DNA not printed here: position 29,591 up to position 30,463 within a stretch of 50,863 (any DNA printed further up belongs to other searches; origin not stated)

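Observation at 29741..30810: TRAX/translin-type ribonuclease coupled to a metallophosphoesterase: candidate bacterial C3PO-like RNA cut-and-heal module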

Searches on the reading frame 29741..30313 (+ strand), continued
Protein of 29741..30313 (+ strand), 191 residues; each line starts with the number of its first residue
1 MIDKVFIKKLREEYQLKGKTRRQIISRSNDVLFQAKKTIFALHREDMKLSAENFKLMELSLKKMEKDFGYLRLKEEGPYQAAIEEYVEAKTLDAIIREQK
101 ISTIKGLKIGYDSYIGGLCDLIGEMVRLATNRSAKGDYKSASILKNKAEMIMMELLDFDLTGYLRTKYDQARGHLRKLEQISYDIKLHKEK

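Call 45: search_protein_families(library=pfam, proteins=[L017:9246-10025:+, L056:1-645:-, L028:575-1810:-, L018:11690-12490:-, L093:847-1344:+, L137:2937-4367:+, L143:372-1397:+, L100:4441-4881:+, L072:9181-10314:+, L140:1317-1841:+], max_evalue=0.001)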
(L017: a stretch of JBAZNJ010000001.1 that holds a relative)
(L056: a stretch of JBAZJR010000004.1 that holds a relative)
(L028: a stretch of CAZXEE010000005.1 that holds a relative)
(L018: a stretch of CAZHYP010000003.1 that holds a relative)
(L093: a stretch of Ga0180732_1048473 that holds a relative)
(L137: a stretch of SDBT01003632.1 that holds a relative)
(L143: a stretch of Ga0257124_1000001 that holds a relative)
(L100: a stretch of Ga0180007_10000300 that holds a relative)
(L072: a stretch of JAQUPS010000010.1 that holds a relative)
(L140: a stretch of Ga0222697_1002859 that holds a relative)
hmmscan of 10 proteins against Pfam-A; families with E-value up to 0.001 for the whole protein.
L017:9246-10025:+ (260 aa): 1 family
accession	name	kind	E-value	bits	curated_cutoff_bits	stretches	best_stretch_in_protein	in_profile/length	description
PF00459.30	Inositol_P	-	1.3e-67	228.6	27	1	4-257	3-268/271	Inositol monophosphatase family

L056:1-645:- (215 aa): 2 families
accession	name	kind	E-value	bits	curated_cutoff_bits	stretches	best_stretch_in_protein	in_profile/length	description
PF00750.26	tRNA-synt_1d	-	6.4e-13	48.8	23.3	1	106-200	16-110/349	tRNA synthetases class I (R), catalytic domain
PF03485.21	Arg_tRNA_synt_N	-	1.4e-11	45.3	21.5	1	5-81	7-85/85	Arginyl tRNA synthetase N terminal domain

L028:575-1810:- (411 aa): 3 families
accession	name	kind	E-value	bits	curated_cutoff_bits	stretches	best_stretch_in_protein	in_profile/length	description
PF00579.31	tRNA-synt_1b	-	3.4e-62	210.8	21.1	1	36-326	4-291/292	tRNA synthetases class I (W and Y)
PF22421.1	SYY_C-terminal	-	5e-12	46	27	1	331-407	5-81/83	Tyrosine--tRNA ligase SYY-like C-terminal domain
PF01479.30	S4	-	9.8e-05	22.5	22.8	1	349-374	5-30/48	S4 domain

L018:11690-12490:- (266 aa): 1 family
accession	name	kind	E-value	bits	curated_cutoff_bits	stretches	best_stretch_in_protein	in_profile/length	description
PF01734.28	Patatin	-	2e-31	110.1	27.7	1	9-168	2-190/191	Patatin-like phospholipase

L093:847-1344:+ (166 aa): 1 family
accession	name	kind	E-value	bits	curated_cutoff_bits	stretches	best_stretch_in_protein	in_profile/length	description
PF01025.24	GrpE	-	9.7e-38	129.9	25.8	1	13-166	12-165/165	GrpE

L137:2937-4367:+ (477 aa): 3 families
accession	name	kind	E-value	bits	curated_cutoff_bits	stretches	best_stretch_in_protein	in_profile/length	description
PF03796.21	DnaB_C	-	7.7e-94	314.3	27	1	195-458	1-255/255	DnaB-like helicase C terminal domain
PF00772.26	DnaB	-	2.7e-30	104.9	23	1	20-120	2-102/103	DnaB-like helicase N terminal domain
PF13481.12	AAA_25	-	7.3e-09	36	27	1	208-378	27-191/195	AAA domain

L143:372-1397:+ (342 aa): 14 families
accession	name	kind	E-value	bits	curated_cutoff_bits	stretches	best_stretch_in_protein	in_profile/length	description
PF05496.18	RuvB_N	-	7.4e-79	263.5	27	1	24-182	1-159/159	Holliday junction DNA helicase RuvB P-loop domain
PF17864.7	AAA_lid_4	-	9.7e-28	96.2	27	1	185-258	1-74/74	RuvB AAA lid domain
PF05491.19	RuvB_C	-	6.7e-24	84.1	24.7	1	260-329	2-71/72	RuvB C-terminal winged helix domain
PF00004.35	AAA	-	1e-21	78.2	21.2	1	59-183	1-130/131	ATPase family associated with various cellular activities (AAA)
PF07728.20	AAA_5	-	1.2e-10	42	22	1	58-176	1-139/139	AAA domain (dynein-related subfamily)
PF05673.19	DUF815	-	8.1e-06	25.6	23.8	0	27-115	25-115/249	Protein of unknown function (DUF815)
PF06068.19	TIP49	-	1.6e-05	24.7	23.8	1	31-87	25-81/347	TIP49 P-loop domain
PF13173.12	AAA_14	-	3.4e-05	24.3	27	1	59-140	5-95/129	AAA domain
PF01078.27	Mg_chelatase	-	4.1e-05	23.5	20.3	0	29-76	2-42/207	Magnesium chelatase, subunit ChlI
PF20720.3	nSTAND3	-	9.6e-05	22.6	27.2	1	49-115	10-73/155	Novel STAND NTPase 3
PF00910.28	RNA_helicase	-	0.00031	21.6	21.5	1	59-121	1-63/105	RNA helicase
PF13191.12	AAA_16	-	0.00036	21.5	32.6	0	52-83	21-51/167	AAA ATPase domain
PF14532.12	Sigma54_activ_2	-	0.00064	20.4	25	0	38-129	6-91/138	Sigma-54 interaction domain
PF00158.32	Sigma54_activat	-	0.00098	19.3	20.2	0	106-140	92-126/168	Sigma-54 interaction domain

L100:4441-4881:+ (147 aa): 1 family
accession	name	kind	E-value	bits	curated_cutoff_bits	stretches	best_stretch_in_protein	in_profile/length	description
PF04186.18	FxsA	-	1.4e-37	128.5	25.2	1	10-116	2-108/109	FxsA cytoplasmic membrane protein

L072:9181-10314:+ (378 aa): 1 family
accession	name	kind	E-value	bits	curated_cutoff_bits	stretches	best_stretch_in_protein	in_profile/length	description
PF03222.19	Trp_Tyr_perm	-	2.2e-14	53.8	22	1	3-348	3-369/393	Tryptophan/tyrosine permease family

L140:1317-1841:+ (175 aa): 1 family
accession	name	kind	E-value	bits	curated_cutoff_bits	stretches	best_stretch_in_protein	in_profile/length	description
PF02677.20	QueH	-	1.1e-65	221.4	23.5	1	4-174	1-172/175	Epoxyqueuosine reductase QueH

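Call 61: find_homologous_proteins(query=A2, max_evalue=1e-10)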
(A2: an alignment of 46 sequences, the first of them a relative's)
Query A2 (46 sequences) (192 aa, profile of the alignment): 1824 proteins with E <= 1e-10 among 8000 candidates; the best 120 are listed.
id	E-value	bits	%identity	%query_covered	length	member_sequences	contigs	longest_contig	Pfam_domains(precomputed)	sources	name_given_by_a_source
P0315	4.0e-73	263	47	99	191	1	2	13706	PF01997.22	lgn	-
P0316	4.4e-73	263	47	99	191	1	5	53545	PF01997.22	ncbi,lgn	-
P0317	4.9e-73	263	46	99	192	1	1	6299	PF01997.22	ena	-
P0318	7.1e-73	263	50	98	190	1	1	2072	PF01997.22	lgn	-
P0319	1.1e-72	262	46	99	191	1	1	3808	PF01997.22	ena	-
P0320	1.5e-72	262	46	98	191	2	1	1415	PF01997.22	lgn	-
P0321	2.1e-72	261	46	99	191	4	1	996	PF01997.22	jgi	-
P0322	2.3e-72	261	43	98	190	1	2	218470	PF01997.22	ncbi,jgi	jgi:translin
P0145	3.2e-72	260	48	98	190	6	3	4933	PF01997.22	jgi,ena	-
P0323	3.7e-72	260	43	99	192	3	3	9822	PF01997.22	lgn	-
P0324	6.4e-72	259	47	99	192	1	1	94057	PF01997.22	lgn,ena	-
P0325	7.0e-72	259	45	99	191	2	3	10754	PF01997.22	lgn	-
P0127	7.2e-72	259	41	99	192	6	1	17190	PF01997.22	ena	-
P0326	8.8e-72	259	45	98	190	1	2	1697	PF01997.22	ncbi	-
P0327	1.1e-71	259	43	99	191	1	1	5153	PF01997.22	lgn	-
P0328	1.3e-71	258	41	99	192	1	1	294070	PF01997.22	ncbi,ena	-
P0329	1.6e-71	258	41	99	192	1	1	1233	PF01997.22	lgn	-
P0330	1.6e-71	258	47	99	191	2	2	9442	PF01997.22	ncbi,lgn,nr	ncbi:hypothetical protein KKD80_01800 [Patescibacteria group bacterium]|nr:hypothetical protein [Pat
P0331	2.0e-71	258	45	99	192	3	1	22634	PF01997.22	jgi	jgi:predicted translin family RNA/ssDNA-binding protein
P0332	2.3e-71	258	45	98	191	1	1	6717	PF01997.22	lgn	-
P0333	2.6e-71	257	43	98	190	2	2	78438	PF01997.22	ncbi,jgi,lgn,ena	-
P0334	2.7e-71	257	44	98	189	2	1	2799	PF01997.22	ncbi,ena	-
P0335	3.2e-71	257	47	99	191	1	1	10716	PF01997.22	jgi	jgi:predicted translin family RNA/ssDNA-binding protein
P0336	3.2e-71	257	46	99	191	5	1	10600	PF01997.22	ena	-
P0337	3.9e-71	257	48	99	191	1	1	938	PF01997.22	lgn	-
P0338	4.0e-71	257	45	99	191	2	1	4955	PF01997.22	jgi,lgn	jgi:predicted translin family RNA/ssDNA-binding protein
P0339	4.3e-71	257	44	98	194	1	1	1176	PF01997.22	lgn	-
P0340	4.5e-71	257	45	100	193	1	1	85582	PF01997.22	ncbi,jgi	-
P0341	4.6e-71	257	43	99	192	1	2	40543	PF01997.22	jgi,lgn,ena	-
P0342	5.5e-71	256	42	99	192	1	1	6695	PF01997.22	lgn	-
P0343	6.6e-71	256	43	99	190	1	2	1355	PF01997.22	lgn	-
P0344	8.1e-71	256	44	99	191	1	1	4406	PF01997.22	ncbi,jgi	jgi:predicted translin family RNA/ssDNA-binding protein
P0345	8.9e-71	256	45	99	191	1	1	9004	PF01997.22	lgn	-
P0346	9.4e-71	256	43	99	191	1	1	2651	PF01997.22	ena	-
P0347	9.6e-71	256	40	98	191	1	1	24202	PF01997.22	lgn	-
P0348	9.7e-71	256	48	98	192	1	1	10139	PF01997.22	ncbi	-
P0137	1.0e-70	256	48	98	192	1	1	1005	PF01997.22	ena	-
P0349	1.1e-70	256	42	99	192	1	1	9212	PF01997.22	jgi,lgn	-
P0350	1.2e-70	255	46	99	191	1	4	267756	PF01997.22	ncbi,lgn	-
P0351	1.3e-70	255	44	99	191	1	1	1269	PF01997.22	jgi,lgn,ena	-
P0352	1.4e-70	255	43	99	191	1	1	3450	PF01997.22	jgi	jgi:predicted translin family RNA/ssDNA-binding protein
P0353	1.5e-70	255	46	99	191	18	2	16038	PF01997.22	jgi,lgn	jgi:predicted translin family RNA/ssDNA-binding protein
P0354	1.5e-70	255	44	98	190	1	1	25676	PF01997.22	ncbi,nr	ncbi:MAG: hypothetical protein Q7S48_04680 [bacterium]|nr:hypothetical protein [bacterium]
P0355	1.6e-70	255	48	98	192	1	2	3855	PF01997.22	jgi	jgi:translin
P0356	1.8e-70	255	43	99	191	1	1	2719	PF01997.22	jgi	jgi:predicted translin family RNA/ssDNA-binding protein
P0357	2.0e-70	255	43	99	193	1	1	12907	PF01997.22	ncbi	-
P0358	2.1e-70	255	39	99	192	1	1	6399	PF01997.22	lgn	-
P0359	2.1e-70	255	41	99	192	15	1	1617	PF01997.22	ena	-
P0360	2.4e-70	254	42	99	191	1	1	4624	PF01997.22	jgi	-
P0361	2.6e-70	254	40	99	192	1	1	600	PF01997.22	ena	-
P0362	3.3e-70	254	47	100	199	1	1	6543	PF01997.22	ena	-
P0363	3.3e-70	254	39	93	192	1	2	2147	PF01997.22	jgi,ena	-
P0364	3.6e-70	254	41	99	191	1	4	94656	PF01997.22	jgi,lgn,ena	jgi:predicted translin family RNA/ssDNA-binding protein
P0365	3.8e-70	254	48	98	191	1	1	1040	PF01997.22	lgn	-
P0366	5.0e-70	253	45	99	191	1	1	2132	PF01997.22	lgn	-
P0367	6.5e-70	253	44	99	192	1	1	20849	PF02561.20,PF01997.22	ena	-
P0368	6.7e-70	253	44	98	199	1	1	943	PF01997.22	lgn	-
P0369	7.1e-70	253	48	98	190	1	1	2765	PF01997.22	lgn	-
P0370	8.0e-70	253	44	99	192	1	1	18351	PF02561.20,PF01997.22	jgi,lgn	-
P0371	8.8e-70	253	44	99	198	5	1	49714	PF01997.22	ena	-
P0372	9.8e-70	252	45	99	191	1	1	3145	PF01997.22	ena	-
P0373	1.0e-69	252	43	99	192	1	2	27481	PF02561.20,PF01997.22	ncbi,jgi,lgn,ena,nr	ncbi:MAG TPA: hypothetical protein ENN28_01820 [Candidatus Uhrbacteria bacterium]|nr:hypothetical pr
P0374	1.0e-69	252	41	98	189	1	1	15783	PF01997.22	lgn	-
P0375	1.2e-69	252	45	99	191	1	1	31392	PF01997.22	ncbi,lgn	-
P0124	1.2e-69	252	49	100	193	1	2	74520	PF01997.22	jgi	-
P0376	1.2e-69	252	39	99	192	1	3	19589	PF01997.22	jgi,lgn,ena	-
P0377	1.2e-69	252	46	98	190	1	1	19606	PF01997.22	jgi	jgi:predicted translin family RNA/ssDNA-binding protein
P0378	1.4e-69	252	44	98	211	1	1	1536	PF01997.22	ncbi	-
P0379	1.5e-69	252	40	99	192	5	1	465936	PF01997.22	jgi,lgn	jgi:predicted translin family RNA/ssDNA-binding protein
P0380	1.6e-69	252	43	98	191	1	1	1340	PF01997.22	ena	-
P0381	1.9e-69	251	45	98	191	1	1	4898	PF01997.22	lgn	-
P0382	2.2e-69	251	44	98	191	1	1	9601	PF01997.22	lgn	-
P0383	2.5e-69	251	43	98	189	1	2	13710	PF01997.22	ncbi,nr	ncbi:hypothetical protein HY477_01535 [Candidatus Uhrbacteria bacterium]|nr:hypothetical protein [Ca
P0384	2.7e-69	251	42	99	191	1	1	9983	PF00701.29,PF01997.22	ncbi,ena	-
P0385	2.9e-69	251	45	99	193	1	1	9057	PF01997.22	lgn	-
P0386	3.0e-69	251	44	98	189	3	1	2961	PF01997.22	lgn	-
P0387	3.3e-69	251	45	99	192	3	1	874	PF01997.22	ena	-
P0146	3.6e-69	250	100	100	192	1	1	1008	PF01997.22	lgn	-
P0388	3.7e-69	250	45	99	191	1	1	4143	PF01997.22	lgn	-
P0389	3.8e-69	250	46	98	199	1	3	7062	PF01997.22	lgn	-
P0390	3.8e-69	250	41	99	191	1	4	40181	PF01997.22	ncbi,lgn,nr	ncbi:hypothetical protein HYW17_00725 [Candidatus Uhrbacteria bacterium]|nr:hypothetical protein [Ca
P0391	4.6e-69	250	41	98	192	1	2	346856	PF01997.22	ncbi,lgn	-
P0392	4.6e-69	250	46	98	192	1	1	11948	PF01997.22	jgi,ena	-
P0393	4.9e-69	250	48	100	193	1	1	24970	PF01997.22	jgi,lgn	jgi:predicted translin family RNA/ssDNA-binding protein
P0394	5.7e-69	250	48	98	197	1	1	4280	PF01997.22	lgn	-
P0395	5.9e-69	250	47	98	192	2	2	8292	PF01997.22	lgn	-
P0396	7.4e-69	250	43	99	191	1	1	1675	PF01997.22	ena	-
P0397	9.4e-69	249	40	98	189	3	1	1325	PF01997.22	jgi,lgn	-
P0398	9.7e-69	249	48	98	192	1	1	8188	PF01997.22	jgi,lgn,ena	-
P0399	1.0e-68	249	42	99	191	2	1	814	PF01997.22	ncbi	-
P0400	1.0e-68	249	40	98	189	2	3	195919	PF01997.22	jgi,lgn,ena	-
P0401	1.2e-68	249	43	99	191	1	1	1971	PF01997.22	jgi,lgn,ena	-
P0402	1.2e-68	249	47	98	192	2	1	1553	PF01997.22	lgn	-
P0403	1.2e-68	249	42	98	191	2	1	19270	PF01997.22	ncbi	ncbi:MAG: hypothetical protein ABIC82_04270 [bacterium]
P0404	1.3e-68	249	46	98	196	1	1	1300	PF01997.22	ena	-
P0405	1.3e-68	249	46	98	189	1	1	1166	PF01997.22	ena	-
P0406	1.5e-68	249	43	99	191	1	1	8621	PF01997.22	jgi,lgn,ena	-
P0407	1.7e-68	248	42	99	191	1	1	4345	PF01997.22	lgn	-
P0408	1.7e-68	248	40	99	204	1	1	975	PF01997.22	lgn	-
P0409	1.8e-68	248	42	98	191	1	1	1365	PF01997.22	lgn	-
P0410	1.8e-68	248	45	98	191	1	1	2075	PF01997.22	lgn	-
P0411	1.8e-68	248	45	99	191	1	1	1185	PF01997.22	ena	-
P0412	2.2e-68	248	38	99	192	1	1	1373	PF01997.22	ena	-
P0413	2.7e-68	248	43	99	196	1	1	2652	PF01997.22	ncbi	-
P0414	2.7e-68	248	45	98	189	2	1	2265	PF01997.22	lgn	-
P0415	2.7e-68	248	48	99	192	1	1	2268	PF01997.22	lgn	-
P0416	2.9e-68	248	40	98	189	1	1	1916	PF01997.22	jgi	-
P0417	3.1e-68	247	44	98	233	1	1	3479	PF01997.22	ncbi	-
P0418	3.4e-68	247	44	98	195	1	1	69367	PF01997.22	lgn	-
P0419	3.5e-68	247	44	98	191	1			PF01997.22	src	-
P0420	5.2e-68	247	48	98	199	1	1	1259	PF01997.22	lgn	-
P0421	8.6e-68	246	44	98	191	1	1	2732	PF01997.22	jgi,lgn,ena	-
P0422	8.9e-68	246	42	98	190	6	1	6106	PF01997.22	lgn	-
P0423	8.9e-68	246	43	98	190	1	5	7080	PF01997.22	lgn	-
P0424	9.2e-68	246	40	99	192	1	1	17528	PF01997.22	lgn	-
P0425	1.1e-67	246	42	99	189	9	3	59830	PF01997.22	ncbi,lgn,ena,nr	ncbi:MAG: hypothetical protein KAQ87_04260 [Candidatus Pacebacteria bacterium]|nr:hypothetical prote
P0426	1.3e-67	245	47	98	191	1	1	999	PF01997.22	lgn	-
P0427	1.3e-67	245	43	98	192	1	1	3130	PF01997.22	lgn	-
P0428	1.3e-67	245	38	98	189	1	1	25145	PF01997.22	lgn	-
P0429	1.3e-67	245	39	99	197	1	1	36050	PF01997.22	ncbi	-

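Call 68: find_encoding_contigs(protein=P0379, flank=5000, max_places=1)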
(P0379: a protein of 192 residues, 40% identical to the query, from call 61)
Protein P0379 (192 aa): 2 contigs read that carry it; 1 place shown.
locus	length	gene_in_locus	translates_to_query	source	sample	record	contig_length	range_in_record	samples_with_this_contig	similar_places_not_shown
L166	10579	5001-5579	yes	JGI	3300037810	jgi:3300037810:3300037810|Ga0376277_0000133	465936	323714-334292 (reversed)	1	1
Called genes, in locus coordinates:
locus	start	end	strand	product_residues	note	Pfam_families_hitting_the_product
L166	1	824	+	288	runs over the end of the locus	-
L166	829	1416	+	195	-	PF14014:DUF4230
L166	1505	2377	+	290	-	PF00515:TPR_1 (faint), PF07719:TPR_2 (faint), PF13424:TPR_12 (faint), PF13432:TPR_16 (faint)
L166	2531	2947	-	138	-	PF02681:DUF212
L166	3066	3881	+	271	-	PF02673:BacA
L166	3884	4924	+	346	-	PF02618:YceG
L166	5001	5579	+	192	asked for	PF01997:Translin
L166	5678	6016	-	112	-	-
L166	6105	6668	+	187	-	PF01596:Methyltransf_3, PF13578:Methyltransf_24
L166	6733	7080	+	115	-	-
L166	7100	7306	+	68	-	-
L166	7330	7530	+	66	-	-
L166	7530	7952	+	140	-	-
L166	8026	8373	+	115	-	-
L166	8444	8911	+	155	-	PF02590:SPOUT_MTase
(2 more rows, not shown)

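Call 69: find_encoding_contigs(protein=P0400, flank=5000, max_places=1)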
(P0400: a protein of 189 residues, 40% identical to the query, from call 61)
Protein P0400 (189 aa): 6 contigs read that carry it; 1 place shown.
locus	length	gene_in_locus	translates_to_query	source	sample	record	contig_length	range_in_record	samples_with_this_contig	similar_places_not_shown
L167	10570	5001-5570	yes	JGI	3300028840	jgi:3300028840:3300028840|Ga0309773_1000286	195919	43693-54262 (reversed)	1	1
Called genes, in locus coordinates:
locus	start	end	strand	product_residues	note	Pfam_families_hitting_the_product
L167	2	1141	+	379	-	PF20706:GT4-conflict (weak), PF13439:Glyco_transf_4, PF13579:Glyco_trans_4_4, PF13524:Glyco_trans_1_2 (faint), PF00534:Glycos_transf_1, PF13692:Glyco_trans_1_4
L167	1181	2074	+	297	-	-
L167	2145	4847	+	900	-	PF00690:Cation_ATPase_N, PF00122:E1-E2_ATPase, PF00702:Hydrolase, PF13246:Cation_ATPase, PF12710:HAD (faint), PF08282:Hydrolase_3 (faint), PF00689:Cation_ATPase_C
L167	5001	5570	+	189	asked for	PF01997:Translin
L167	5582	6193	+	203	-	PF07690:MFS_1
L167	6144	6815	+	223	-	PF13641:Glyco_tranf_2_3 (weak), PF00535:Glycos_transf_2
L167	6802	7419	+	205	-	PF00657:Lipase_GDSL, PF04311:DUF459 (weak), PF13472:Lipase_GDSL_2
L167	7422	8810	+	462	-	PF21799:MurD-like_N, PF08245:Mur_ligase_M, PF02875:Mur_ligase_C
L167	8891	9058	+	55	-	PF18930:DUF5679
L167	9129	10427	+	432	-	PF08245:Mur_ligase_M, PF02875:Mur_ligase_C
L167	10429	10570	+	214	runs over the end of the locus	PF14470:bPH_3 (faint), PF03703:bPH_2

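Call 70: find_encoding_contigs(protein=P0373, flank=5000, max_places=1)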
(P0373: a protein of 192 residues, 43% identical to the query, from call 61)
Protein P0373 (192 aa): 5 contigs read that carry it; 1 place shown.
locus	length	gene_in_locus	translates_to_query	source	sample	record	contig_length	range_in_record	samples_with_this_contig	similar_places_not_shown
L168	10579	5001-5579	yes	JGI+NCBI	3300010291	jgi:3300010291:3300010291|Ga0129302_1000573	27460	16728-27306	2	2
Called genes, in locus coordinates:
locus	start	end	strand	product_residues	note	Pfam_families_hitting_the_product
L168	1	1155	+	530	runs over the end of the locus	PF01676:Metalloenzyme, PF06415:iPGM_N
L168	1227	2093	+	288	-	PF01149:Fapy_DNA_glyco, PF06831:H2TH, PF06827:zf-FPG_IleRS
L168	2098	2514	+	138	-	PF01894:YjbQ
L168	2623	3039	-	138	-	PF02681:DUF212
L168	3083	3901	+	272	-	PF02673:BacA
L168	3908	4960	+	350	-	PF02618:YceG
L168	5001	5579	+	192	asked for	PF02561:FliS (faint), PF01997:Translin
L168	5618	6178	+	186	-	PF01596:Methyltransf_3, PF13578:Methyltransf_24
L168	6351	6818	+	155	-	PF02590:SPOUT_MTase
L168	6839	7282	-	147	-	PF02502:LacAB_rpiB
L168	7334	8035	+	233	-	PF00696:AA_kinase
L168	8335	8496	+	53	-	-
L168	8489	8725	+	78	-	-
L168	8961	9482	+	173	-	PF00466:Ribosomal_L10, PF27436:RL10_C (weak)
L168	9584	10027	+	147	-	PF16320:Ribosomal_L12_N, PF00542:Ribosomal_L12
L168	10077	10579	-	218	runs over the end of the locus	?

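Call 74: find_encoding_contigs(protein=P0229, flank=6000, max_places=2)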
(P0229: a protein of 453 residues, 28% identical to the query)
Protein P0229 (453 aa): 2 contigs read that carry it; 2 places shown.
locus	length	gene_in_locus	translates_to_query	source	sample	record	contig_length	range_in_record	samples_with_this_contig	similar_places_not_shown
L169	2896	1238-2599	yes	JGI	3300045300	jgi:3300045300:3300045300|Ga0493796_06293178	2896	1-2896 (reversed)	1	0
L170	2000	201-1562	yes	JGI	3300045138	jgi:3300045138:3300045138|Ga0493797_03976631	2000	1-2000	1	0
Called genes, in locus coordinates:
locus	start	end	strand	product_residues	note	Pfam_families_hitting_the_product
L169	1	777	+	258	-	?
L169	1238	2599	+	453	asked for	PF01997:Translin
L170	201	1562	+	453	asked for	PF01997:Translin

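Call 75: search_protein_families(library=padloc, proteins=[window:29741-30313:+], max_evalue=0.01)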
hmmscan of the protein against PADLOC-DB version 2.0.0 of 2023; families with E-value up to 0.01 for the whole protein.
window:29741-30313:+ (191 aa): 0 families
